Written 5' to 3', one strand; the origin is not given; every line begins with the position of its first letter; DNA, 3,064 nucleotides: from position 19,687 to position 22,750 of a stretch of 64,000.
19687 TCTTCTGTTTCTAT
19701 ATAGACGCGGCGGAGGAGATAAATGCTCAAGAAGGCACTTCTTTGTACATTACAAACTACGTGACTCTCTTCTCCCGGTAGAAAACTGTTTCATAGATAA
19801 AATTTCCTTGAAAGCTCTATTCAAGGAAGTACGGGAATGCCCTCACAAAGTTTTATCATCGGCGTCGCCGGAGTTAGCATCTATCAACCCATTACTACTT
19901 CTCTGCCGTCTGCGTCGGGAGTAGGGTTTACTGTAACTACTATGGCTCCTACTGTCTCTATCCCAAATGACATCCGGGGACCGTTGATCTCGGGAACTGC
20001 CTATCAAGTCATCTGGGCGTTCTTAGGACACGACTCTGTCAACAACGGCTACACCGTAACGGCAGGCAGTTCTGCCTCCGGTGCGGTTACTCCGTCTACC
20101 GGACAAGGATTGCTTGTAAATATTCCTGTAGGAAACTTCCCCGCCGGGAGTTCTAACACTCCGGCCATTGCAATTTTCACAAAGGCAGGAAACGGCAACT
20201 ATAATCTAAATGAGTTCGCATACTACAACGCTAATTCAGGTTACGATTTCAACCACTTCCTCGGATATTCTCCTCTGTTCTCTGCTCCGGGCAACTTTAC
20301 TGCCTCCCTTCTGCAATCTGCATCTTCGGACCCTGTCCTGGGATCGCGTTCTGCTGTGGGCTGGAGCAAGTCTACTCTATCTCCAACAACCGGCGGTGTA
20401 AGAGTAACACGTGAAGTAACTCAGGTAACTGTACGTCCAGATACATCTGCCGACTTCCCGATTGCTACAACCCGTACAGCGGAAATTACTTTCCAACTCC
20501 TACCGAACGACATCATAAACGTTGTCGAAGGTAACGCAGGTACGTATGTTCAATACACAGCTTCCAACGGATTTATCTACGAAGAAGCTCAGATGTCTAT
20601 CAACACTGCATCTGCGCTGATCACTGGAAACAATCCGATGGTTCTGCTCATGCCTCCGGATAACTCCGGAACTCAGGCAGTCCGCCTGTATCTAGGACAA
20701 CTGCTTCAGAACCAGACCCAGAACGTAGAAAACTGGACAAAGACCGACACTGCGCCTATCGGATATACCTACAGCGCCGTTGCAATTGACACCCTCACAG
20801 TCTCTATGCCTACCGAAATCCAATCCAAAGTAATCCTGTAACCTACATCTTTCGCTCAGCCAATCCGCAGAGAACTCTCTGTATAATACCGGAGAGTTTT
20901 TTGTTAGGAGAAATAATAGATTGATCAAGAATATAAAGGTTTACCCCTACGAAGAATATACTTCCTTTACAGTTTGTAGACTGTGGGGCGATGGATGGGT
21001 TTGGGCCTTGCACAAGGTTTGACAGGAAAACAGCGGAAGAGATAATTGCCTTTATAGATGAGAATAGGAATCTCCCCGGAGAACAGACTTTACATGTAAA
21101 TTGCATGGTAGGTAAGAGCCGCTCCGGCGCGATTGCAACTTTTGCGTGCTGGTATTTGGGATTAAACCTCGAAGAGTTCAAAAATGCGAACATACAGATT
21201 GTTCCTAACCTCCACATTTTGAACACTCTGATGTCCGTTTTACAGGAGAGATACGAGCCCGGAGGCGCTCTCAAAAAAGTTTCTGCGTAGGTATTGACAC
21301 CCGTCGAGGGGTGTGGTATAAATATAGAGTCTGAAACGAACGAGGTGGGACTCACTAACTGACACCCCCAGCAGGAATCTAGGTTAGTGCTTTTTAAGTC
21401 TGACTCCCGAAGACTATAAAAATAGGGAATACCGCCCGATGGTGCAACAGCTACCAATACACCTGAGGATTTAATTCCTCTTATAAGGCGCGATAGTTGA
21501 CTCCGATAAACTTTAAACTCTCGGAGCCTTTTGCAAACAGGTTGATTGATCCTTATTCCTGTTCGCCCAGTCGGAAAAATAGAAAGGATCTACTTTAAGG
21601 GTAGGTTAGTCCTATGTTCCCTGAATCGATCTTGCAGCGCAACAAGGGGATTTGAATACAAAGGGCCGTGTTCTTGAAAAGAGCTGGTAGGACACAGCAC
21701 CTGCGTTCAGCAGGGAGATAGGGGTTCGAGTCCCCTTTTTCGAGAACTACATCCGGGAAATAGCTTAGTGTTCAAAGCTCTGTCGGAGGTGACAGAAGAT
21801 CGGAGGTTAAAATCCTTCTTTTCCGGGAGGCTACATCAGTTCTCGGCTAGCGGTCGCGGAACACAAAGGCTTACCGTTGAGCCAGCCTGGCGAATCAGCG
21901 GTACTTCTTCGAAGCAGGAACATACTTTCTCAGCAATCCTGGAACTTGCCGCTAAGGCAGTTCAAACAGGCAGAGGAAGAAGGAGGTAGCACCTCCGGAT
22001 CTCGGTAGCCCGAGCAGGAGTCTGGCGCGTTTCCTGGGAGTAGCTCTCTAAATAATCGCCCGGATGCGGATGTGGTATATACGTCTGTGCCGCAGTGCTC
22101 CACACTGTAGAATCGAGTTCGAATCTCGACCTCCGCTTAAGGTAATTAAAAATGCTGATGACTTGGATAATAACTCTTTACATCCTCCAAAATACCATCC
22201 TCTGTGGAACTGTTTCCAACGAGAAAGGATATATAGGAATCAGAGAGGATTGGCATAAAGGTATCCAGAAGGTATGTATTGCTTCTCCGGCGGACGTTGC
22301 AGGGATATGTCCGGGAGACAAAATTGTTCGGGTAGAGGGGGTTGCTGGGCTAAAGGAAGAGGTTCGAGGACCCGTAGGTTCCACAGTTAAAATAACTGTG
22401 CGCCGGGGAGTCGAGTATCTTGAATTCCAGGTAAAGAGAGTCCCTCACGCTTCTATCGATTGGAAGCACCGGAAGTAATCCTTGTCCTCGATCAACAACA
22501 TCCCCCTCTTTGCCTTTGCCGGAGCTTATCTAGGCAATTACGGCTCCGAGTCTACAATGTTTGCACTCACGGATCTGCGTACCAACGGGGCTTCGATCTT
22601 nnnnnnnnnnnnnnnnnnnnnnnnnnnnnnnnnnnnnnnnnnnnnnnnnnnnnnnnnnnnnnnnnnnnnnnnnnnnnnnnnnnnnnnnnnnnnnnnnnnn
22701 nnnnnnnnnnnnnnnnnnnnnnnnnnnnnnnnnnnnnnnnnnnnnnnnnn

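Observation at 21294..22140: Promoter-driven 0.85-kb non-coding locus with three tRNA-like cloverleaves that have aberrant anticodon arms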

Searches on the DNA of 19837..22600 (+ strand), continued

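Call 61: search_rna_families(sources=[L011, L012], threshold=gathering)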
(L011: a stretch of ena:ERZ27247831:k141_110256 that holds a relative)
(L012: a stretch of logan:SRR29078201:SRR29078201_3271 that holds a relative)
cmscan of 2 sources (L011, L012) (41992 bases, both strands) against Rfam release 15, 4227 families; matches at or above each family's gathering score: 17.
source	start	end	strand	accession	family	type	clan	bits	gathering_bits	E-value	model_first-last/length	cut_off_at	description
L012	12071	12143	+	RF00005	tRNA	Gene; tRNA;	CL00001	62.5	29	2.3e-11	1-71/71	no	tRNA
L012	19323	19395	+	RF00005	tRNA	Gene; tRNA;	CL00001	59.7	29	1.4e-10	1-71/71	no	tRNA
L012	12495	12568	+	RF00005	tRNA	Gene; tRNA;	CL00001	57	29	7.8e-10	1-71/71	no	tRNA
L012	12580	12651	+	RF00005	tRNA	Gene; tRNA;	CL00001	56.8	29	8.6e-10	1-71/71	no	tRNA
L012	17716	17789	+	RF00005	tRNA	Gene; tRNA;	CL00001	55.8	29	1.7e-09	1-71/71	no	tRNA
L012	17331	17401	+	RF00005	tRNA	Gene; tRNA;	CL00001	54.3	29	4.3e-09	1-71/71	no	tRNA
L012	19009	19080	+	RF00005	tRNA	Gene; tRNA;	CL00001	52.5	29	1.4e-08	1-71/71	no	tRNA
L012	11230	11304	+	RF00005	tRNA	Gene; tRNA;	CL00001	50.2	29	5.9e-08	1-71/71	no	tRNA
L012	11413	11483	+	RF00005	tRNA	Gene; tRNA;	CL00001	49.4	29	9.6e-08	1-71/71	no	tRNA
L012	14793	14863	+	RF00005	tRNA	Gene; tRNA;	CL00001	47.5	29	3.1e-07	1-71/71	no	tRNA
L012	11582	11663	+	RF00005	tRNA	Gene; tRNA;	CL00001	46.8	29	5.1e-07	1-71/71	no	tRNA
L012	13673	13745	+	RF00005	tRNA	Gene; tRNA;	CL00001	45.5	29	1.2e-06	1-71/71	no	tRNA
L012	19154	19225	+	RF00005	tRNA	Gene; tRNA;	CL00001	45.1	29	1.5e-06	1-71/71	no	tRNA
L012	12906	12979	+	RF00005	tRNA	Gene; tRNA;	CL00001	45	29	1.6e-06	1-71/71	no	tRNA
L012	14890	14968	+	RF00005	tRNA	Gene; tRNA;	CL00001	43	29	5.6e-06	1-71/71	no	tRNA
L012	14547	14622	+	RF00005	tRNA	Gene; tRNA;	CL00001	40.8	29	2.2e-05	1-71/71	no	tRNA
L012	17611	17681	+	RF00005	tRNA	Gene; tRNA;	CL00001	38.8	29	7.8e-05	1-71/71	no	tRNA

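Call 64: build_rna_model(alignment_id=A2, structure=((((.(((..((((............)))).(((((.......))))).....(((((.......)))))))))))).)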
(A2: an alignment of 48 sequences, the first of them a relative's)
Model R1 built from alignment A2 (48 sequences, 78 columns); structure: as given.
model positions 71; base pairs 21; branch points 2; effective number of sequences 48; information 0.778 bits per position. Calibrated on 0.2 Mb of random sequence (short: E-values are rough).
structure used (alignment columns):
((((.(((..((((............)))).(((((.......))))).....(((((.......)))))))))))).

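Call 65: search_with_rna_model(model_id=R1, source=window, start=20800, end=22600, filters=off, max_evalue=10, show_alignments=6)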
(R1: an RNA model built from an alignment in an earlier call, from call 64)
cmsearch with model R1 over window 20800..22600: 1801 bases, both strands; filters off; matches with E-value up to 10: 16.
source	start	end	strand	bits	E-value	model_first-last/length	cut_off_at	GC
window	21754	21826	+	38.7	3e-11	1-71/71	no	0.47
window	22066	22137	+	32.2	3.2e-09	1-71/71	no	0.54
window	21674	21744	+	31.1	6.9e-09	1-71/71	no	0.54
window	21981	21996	-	5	0.95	1-71/71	no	0.62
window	21982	21997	+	4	1.9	1-71/71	no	0.69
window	21307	21370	+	3.6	2.6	1-71/71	no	0.48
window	22520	22549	+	3.3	3.2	1-71/71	no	0.53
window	22449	22468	+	2.9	4.2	1-71/71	no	0.45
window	22291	22314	+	2.4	6.5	1-71/71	no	0.62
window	22382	22399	-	2.3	6.6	1-71/71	no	0.28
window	20875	20897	+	2.3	6.6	1-71/71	no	0.43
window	21306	21369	-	2.3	6.8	1-71/71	no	0.5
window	21464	21482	+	2.3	6.8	1-71/71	no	0.32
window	21913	21942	-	2.2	7.2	1-71/71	no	0.47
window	21075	21129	+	2.1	7.6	1-71/71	no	0.53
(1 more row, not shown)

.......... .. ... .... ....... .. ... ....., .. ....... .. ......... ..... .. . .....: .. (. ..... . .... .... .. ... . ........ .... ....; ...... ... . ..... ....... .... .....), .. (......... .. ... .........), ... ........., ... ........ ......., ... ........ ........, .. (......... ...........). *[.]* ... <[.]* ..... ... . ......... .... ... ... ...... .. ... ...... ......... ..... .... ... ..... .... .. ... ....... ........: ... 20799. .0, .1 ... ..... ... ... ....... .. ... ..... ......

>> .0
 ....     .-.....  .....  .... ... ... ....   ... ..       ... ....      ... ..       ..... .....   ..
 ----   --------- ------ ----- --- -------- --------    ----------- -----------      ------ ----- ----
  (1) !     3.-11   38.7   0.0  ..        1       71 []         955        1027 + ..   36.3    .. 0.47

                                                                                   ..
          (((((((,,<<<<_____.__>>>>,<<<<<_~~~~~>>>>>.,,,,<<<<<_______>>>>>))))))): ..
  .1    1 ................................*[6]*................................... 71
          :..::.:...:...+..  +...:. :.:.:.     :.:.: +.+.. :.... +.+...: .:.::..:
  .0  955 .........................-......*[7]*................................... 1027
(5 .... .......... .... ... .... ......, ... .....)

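Call 66: search_with_rna_model(model_id=R1, sources=[window, L001, L003, L005, L006, L007, L008, L011, L012], max_evalue=0.001, make_alignment=true)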
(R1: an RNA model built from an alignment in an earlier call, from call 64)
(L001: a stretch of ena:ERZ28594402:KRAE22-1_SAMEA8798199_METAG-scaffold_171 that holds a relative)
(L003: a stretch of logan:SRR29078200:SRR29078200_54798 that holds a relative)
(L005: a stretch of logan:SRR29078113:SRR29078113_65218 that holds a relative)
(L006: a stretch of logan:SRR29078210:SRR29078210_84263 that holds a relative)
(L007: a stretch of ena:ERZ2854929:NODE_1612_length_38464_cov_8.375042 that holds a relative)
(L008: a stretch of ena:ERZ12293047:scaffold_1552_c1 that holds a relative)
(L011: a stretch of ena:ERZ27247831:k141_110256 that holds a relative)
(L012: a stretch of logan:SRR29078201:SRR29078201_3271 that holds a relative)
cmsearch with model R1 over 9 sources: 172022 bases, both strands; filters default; matches with E-value up to 0.001: 66.
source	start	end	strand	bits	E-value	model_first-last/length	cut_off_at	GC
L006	8893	8963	+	72.2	1e-19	1-71/71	no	0.52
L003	10425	10495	+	69.8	5.8e-19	1-71/71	no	0.44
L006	8321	8391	+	68.5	1.4e-18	1-71/71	no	0.55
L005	8704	8774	+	67.5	3e-18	1-71/71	no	0.45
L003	8161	8231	+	66.4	6.8e-18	1-71/71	no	0.49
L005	8783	8853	+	65.8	1e-17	1-71/71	no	0.55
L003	9778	9849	+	64.4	2.8e-17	1-71/71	no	0.49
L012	12071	12143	+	63.8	4.2e-17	1-71/71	no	0.45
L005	10740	10810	+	63.7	4.7e-17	1-71/71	no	0.54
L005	10665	10735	+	63.5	5.3e-17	1-71/71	no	0.58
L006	8399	8469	+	63.1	7.3e-17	1-71/71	no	0.46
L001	6866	6937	+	63.1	7.3e-17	1-71/71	no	0.47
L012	17716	17789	+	62.9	8.6e-17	1-71/71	no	0.51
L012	12580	12651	+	62.1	1.5e-16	1-71/71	no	0.47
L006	8968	9038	+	62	1.6e-16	1-71/71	no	0.56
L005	10550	10621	+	62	1.6e-16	1-71/71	no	0.56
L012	17331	17401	+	61.5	2.3e-16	1-71/71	no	0.51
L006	8818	8888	+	60.9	3.4e-16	1-71/71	no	0.54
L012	19323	19395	+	60.3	5.4e-16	1-71/71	no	0.42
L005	9398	9469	+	60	6.8e-16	1-71/71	no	0.5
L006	8241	8311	+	59.5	9.8e-16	1-71/71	no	0.54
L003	8242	8312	+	59.4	9.9e-16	1-71/71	no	0.58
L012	11413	11483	+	59.1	1.3e-15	1-71/71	no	0.51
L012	19009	19080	+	58.4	2e-15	1-71/71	no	0.53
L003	10500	10571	+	58.3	2.3e-15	1-71/71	no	0.58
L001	8733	8805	+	57.7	3.4e-15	1-71/71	no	0.49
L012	12495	12568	+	57.7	3.4e-15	1-71/71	no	0.45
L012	12906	12979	+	56.7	7.2e-15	1-71/71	no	0.58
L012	14793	14863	+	56.2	1e-14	1-71/71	no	0.51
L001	6482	6552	+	55.8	1.4e-14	1-71/71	no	0.51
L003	9854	9928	+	55.3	1.9e-14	1-71/71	no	0.59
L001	7158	7228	+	54.9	2.5e-14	1-71/71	no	0.54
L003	8551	8622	+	54.9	2.5e-14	1-71/71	no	0.43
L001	9073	9145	+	54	4.9e-14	1-71/71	no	0.49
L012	19154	19225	+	53.9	5.3e-14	1-71/71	no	0.53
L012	12267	12337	+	53.5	6.9e-14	1-71/71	no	0.49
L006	9043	9114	+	53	1e-13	1-71/71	no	0.56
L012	13673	13745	+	52.7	1.2e-13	1-71/71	no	0.45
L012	11814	11885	+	52.5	1.4e-13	1-71/71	no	0.58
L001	7083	7153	+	52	2.1e-13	1-71/71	no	0.59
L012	11230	11304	+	51.7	2.6e-13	1-71/71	no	0.56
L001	7233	7303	+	51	4.2e-13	1-71/71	no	0.45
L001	9150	9222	+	48.6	2.3e-12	1-71/71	no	0.52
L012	17954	18024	+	47.8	4.1e-12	1-71/71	no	0.49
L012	17406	17481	+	47.3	5.8e-12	1-71/71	no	0.5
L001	7308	7380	+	44.4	5e-11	1-71/71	no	0.51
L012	11582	11663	+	41.9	2.8e-10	1-71/71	no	0.55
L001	7471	7561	+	41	5.4e-10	1-71/71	no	0.46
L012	12817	12888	+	35.8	2.3e-08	1-71/71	no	0.49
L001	10940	11005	+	35.3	3.3e-08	1-64/71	3'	0.52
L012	17617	17674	+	34.1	7.6e-08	7-64/71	no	0.47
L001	7385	7466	+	33.9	8.9e-08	1-71/71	no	0.49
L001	8660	8728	+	33.9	9.1e-08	1-71/71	no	0.48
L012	14547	14622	+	33.6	1.1e-07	1-71/71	no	0.51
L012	14890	14968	+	31.9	3.7e-07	1-71/71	no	0.51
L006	8091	8159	+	27.3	1.1e-05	1-71/71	no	0.54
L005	8554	8622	+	25.6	3.4e-05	1-71/71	no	0.54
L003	8015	8083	+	23.5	0.00015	1-71/71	no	0.62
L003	10577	10660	+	23.5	0.00016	1-71/71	no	0.55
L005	10954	11002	+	21.6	0.00063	1-48/71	3'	0.55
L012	12657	12725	+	21.2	0.00081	1-71/71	no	0.52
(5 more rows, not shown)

Alignment A3: 66 matches aligned to the model, 128 columns, each read 5' to 3' on its own strand. Consensus structure (alignment columns), stored with it:
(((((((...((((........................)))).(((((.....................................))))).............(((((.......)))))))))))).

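Call 85: search_with_rna_model(model_id=R1, sources=[L239, L070, L094, L095, L096, L133, L047, L052, L209], max_evalue=0.01, make_alignment=true)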
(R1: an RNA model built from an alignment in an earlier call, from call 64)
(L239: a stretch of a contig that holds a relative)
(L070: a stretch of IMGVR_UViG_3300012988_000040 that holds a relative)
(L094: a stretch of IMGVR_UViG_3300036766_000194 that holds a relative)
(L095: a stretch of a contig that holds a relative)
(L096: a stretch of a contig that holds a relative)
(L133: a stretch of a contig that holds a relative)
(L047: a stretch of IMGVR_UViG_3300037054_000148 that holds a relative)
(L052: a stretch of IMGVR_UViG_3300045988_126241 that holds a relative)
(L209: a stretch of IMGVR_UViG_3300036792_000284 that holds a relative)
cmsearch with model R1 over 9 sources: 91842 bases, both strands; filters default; matches with E-value up to 0.01: 124.
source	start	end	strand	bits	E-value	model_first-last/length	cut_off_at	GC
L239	3890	3962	-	64.7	1.2e-17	1-71/71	no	0.47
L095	6243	6316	-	63.1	3.8e-17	1-71/71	no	0.51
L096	2716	2787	-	62.8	4.6e-17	1-71/71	no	0.46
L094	6057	6128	+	62.5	5.8e-17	1-71/71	no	0.53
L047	346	419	-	61.8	9.8e-17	1-71/71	no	0.59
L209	1571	1644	-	61.8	1e-16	1-71/71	no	0.59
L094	7030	7101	+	61.5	1.2e-16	1-71/71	no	0.67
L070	9004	9074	-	61.3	1.4e-16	1-71/71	no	0.46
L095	8084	8155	-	61.2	1.4e-16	1-71/71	no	0.56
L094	6135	6206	+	61.1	1.6e-16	1-71/71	no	0.57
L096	2376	2448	-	60.3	2.9e-16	1-71/71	no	0.47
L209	190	264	-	60.3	2.9e-16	1-71/71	no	0.6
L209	3062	3134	-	60.2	3e-16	1-71/71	no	0.56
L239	5265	5338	-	60.2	3.1e-16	1-71/71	no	0.58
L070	6235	6308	-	60.1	3.3e-16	1-71/71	no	0.5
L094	5545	5616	+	60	3.6e-16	1-71/71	no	0.57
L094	7113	7186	+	59.3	5.8e-16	1-71/71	no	0.54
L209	1342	1415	-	59.3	6e-16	1-71/71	no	0.69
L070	6492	6562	-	59.2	6.3e-16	1-71/71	no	0.51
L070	7833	7904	-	58.3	1.2e-15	1-71/71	no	0.43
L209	3923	3995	-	58.2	1.3e-15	1-71/71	no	0.66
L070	9707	9779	-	58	1.5e-15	1-71/71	no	0.53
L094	5979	6049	+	57.4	2.4e-15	1-71/71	no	0.58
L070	12469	12542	-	57.2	2.6e-15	1-71/71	no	0.45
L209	3552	3627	-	57.1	2.9e-15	1-71/71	no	0.62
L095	8279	8351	-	57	3.1e-15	1-71/71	no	0.62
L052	4845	4918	-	57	3.1e-15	1-71/71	no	0.43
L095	7513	7585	-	56.8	3.5e-15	1-71/71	no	0.62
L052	10775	10846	-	56.4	4.8e-15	1-71/71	no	0.43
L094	5093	5165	+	56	6.4e-15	1-71/71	no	0.59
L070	10263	10333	-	55.8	7.4e-15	1-71/71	no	0.46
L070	7611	7681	-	55.5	8.9e-15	1-71/71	no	0.42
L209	1256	1330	-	55.4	9.6e-15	1-71/71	no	0.68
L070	10110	10183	-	55.2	1.1e-14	1-71/71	no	0.53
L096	8933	9006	+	54.8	1.5e-14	1-71/71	no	0.53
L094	6945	7015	+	54.8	1.5e-14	1-71/71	no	0.52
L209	2786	2860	-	54.7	1.6e-14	1-71/71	no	0.68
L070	4136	4209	-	54.1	2.5e-14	1-71/71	no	0.57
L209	2534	2606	-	53.8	3e-14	1-71/71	no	0.66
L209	1998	2070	-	53.4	3.9e-14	1-71/71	no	0.6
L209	4131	4203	-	52.8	6e-14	1-71/71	no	0.68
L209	2618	2688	-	52.8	6.1e-14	1-71/71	no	0.61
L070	10629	10701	-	52.8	6.2e-14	1-71/71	no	0.52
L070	6154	6226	-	52.8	6.4e-14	1-71/71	no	0.53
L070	4509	4579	-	52.6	7.4e-14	1-71/71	no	0.51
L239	4697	4770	-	52.5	7.8e-14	1-71/71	no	0.41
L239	4297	4367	-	52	1.1e-13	1-71/71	no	0.54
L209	1496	1569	-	51.8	1.2e-13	1-71/71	no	0.59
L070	13278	13350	-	51.7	1.4e-13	1-71/71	no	0.44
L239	3440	3514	-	51.7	1.4e-13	1-71/71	no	0.49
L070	12874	12947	-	51.6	1.4e-13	1-71/71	no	0.5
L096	2478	2548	-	51.4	1.7e-13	1-71/71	no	0.48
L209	1913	1985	-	51.2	1.9e-13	1-71/71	no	0.66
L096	9390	9464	+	51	2.2e-13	1-71/71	no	0.56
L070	6321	6392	-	50.6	3e-13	1-71/71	no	0.47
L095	7119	7192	-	50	4.6e-13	1-71/71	no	0.54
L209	3149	3221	-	50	4.7e-13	1-71/71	no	0.59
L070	11379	11454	-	49.5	6.6e-13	1-71/71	no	0.49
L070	11604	11676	-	49.4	7.1e-13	1-71/71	no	0.55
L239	5411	5485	-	48.9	9.9e-13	1-71/71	no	0.53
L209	3340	3411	-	48.8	1.1e-12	1-71/71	no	0.65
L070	4237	4307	-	48.6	1.3e-12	1-71/71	no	0.48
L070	9164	9235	-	48.5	1.3e-12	1-71/71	no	0.51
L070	10547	10617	-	48.4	1.4e-12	1-71/71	no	0.45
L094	5737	5808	+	48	1.9e-12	1-71/71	no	0.56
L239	2763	2836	-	47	3.9e-12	1-71/71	no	0.47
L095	6334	6408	-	46.9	4.1e-12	1-71/71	no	0.56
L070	9085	9156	-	46.9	4.3e-12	1-71/71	no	0.51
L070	8806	8877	-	46.7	5.1e-12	1-71/71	no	0.47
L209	434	508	-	46.4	6.3e-12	1-71/71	no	0.67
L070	7434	7506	-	45.9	9.1e-12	1-71/71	no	0.48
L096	11205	11294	+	45.6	1.1e-11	1-71/71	no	0.54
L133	4260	4332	+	45.4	1.3e-11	1-71/71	no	0.64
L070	12719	12790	-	45.2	1.5e-11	1-71/71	no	0.54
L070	6662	6732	-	44.9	1.8e-11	1-71/71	no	0.49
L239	4087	4157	-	44.7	2.1e-11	1-71/71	no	0.54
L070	5470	5543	-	43.9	3.7e-11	1-71/71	no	0.55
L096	10841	10912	+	42.8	8e-11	1-71/71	no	0.43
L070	5315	5391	-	42.7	8.9e-11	1-71/71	no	0.55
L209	102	177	-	41.2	2.5e-10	1-71/71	no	0.71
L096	9067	9137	+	41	3e-10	1-71/71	no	0.59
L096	3860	3934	-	40.9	3.1e-10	1-71/71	no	0.45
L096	8758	8831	+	40.2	5.2e-10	1-71/71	no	0.42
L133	651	720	+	40.2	5.3e-10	1-71/71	no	0.61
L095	7344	7413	-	40.1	5.5e-10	1-71/71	no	0.53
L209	1420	1491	-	40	6.1e-10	1-71/71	no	0.57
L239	8910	8982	-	39.7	7.5e-10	1-71/71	no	0.49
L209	2896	2967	-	39.7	7.8e-10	1-71/71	no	0.64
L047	122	191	-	39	1.2e-09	1-71/71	no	0.53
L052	5398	5469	-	38.4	1.9e-09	1-71/71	no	0.5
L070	8191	8266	-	37.9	2.7e-09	1-71/71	no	0.49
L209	1824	1908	-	35.8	1.2e-08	1-71/71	no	0.61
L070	13744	13814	-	35.5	1.5e-08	1-71/71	no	0.56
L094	5830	5896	+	35.3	1.7e-08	1-71/71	no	0.61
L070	13044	13117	-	35.1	2e-08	1-71/71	no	0.47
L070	11274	11367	-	34.9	2.3e-08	1-71/71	no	0.47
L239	4519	4597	-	34.9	2.3e-08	1-71/71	no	0.48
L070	11120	11187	-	32.2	1.7e-07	1-71/71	no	0.53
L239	9054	9123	-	31.5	2.7e-07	1-71/71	no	0.57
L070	9788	9879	-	31.4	3e-07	1-71/71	no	0.42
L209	4419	4490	-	31.3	3.2e-07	1-71/71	no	0.68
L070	12552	12635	-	31.1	3.7e-07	1-71/71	no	0.5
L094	6249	6310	+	29.9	8.5e-07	4-67/71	no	0.58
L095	7594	7666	-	29.5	1.1e-06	1-71/71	no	0.47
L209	1737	1819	-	29.1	1.5e-06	1-71/71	no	0.7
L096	4008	4079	-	28.8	1.8e-06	1-71/71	no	0.5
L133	732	812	+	28.6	2.2e-06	1-71/71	no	0.62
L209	2315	2400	-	28.2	2.9e-06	1-71/71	no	0.64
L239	3806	3873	-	27.6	4.3e-06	1-71/71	no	0.6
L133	1114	1197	+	27.3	5.4e-06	1-71/71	no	0.63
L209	1649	1732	-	26.9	7.1e-06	1-71/71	no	0.65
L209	543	622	-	26.2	1.2e-05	1-71/71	no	0.62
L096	9283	9353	+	25.8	1.6e-05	1-71/71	no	0.54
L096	8505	8592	+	25.7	1.8e-05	1-71/71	no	0.53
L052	5597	5670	-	25.5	2e-05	1-71/71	no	0.5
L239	9266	9335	-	23.7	7.4e-05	1-71/71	no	0.56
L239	4778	4848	-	23.6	7.8e-05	1-71/71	no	0.52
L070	13192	13261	-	21.4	0.00037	1-71/71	no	0.57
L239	8789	8870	-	20.2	0.00092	1-71/71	no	0.51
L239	3970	4037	-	18.5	0.0031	1-71/71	no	0.54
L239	3625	3693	-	18.1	0.004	1-71/71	no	0.57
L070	11926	12016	-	17.9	0.0045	1-71/71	no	0.46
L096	11043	11116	+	17.8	0.005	1-71/71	no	0.47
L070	6577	6643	-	17.2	0.0077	1-71/71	no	0.64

Alignment A4: 124 matches aligned to the model, 195 columns, each read 5' to 3' on its own strand. Consensus structure (alignment columns), stored with it:
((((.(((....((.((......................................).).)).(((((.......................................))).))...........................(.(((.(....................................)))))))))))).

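Call 94: search_dna_similar(query=L096:10835-10918:+, collection=phages, mode=distant, max_evalue=0.01, max_rows=15)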
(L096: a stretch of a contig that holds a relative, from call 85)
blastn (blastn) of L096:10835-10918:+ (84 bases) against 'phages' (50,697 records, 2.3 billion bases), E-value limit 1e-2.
No match.
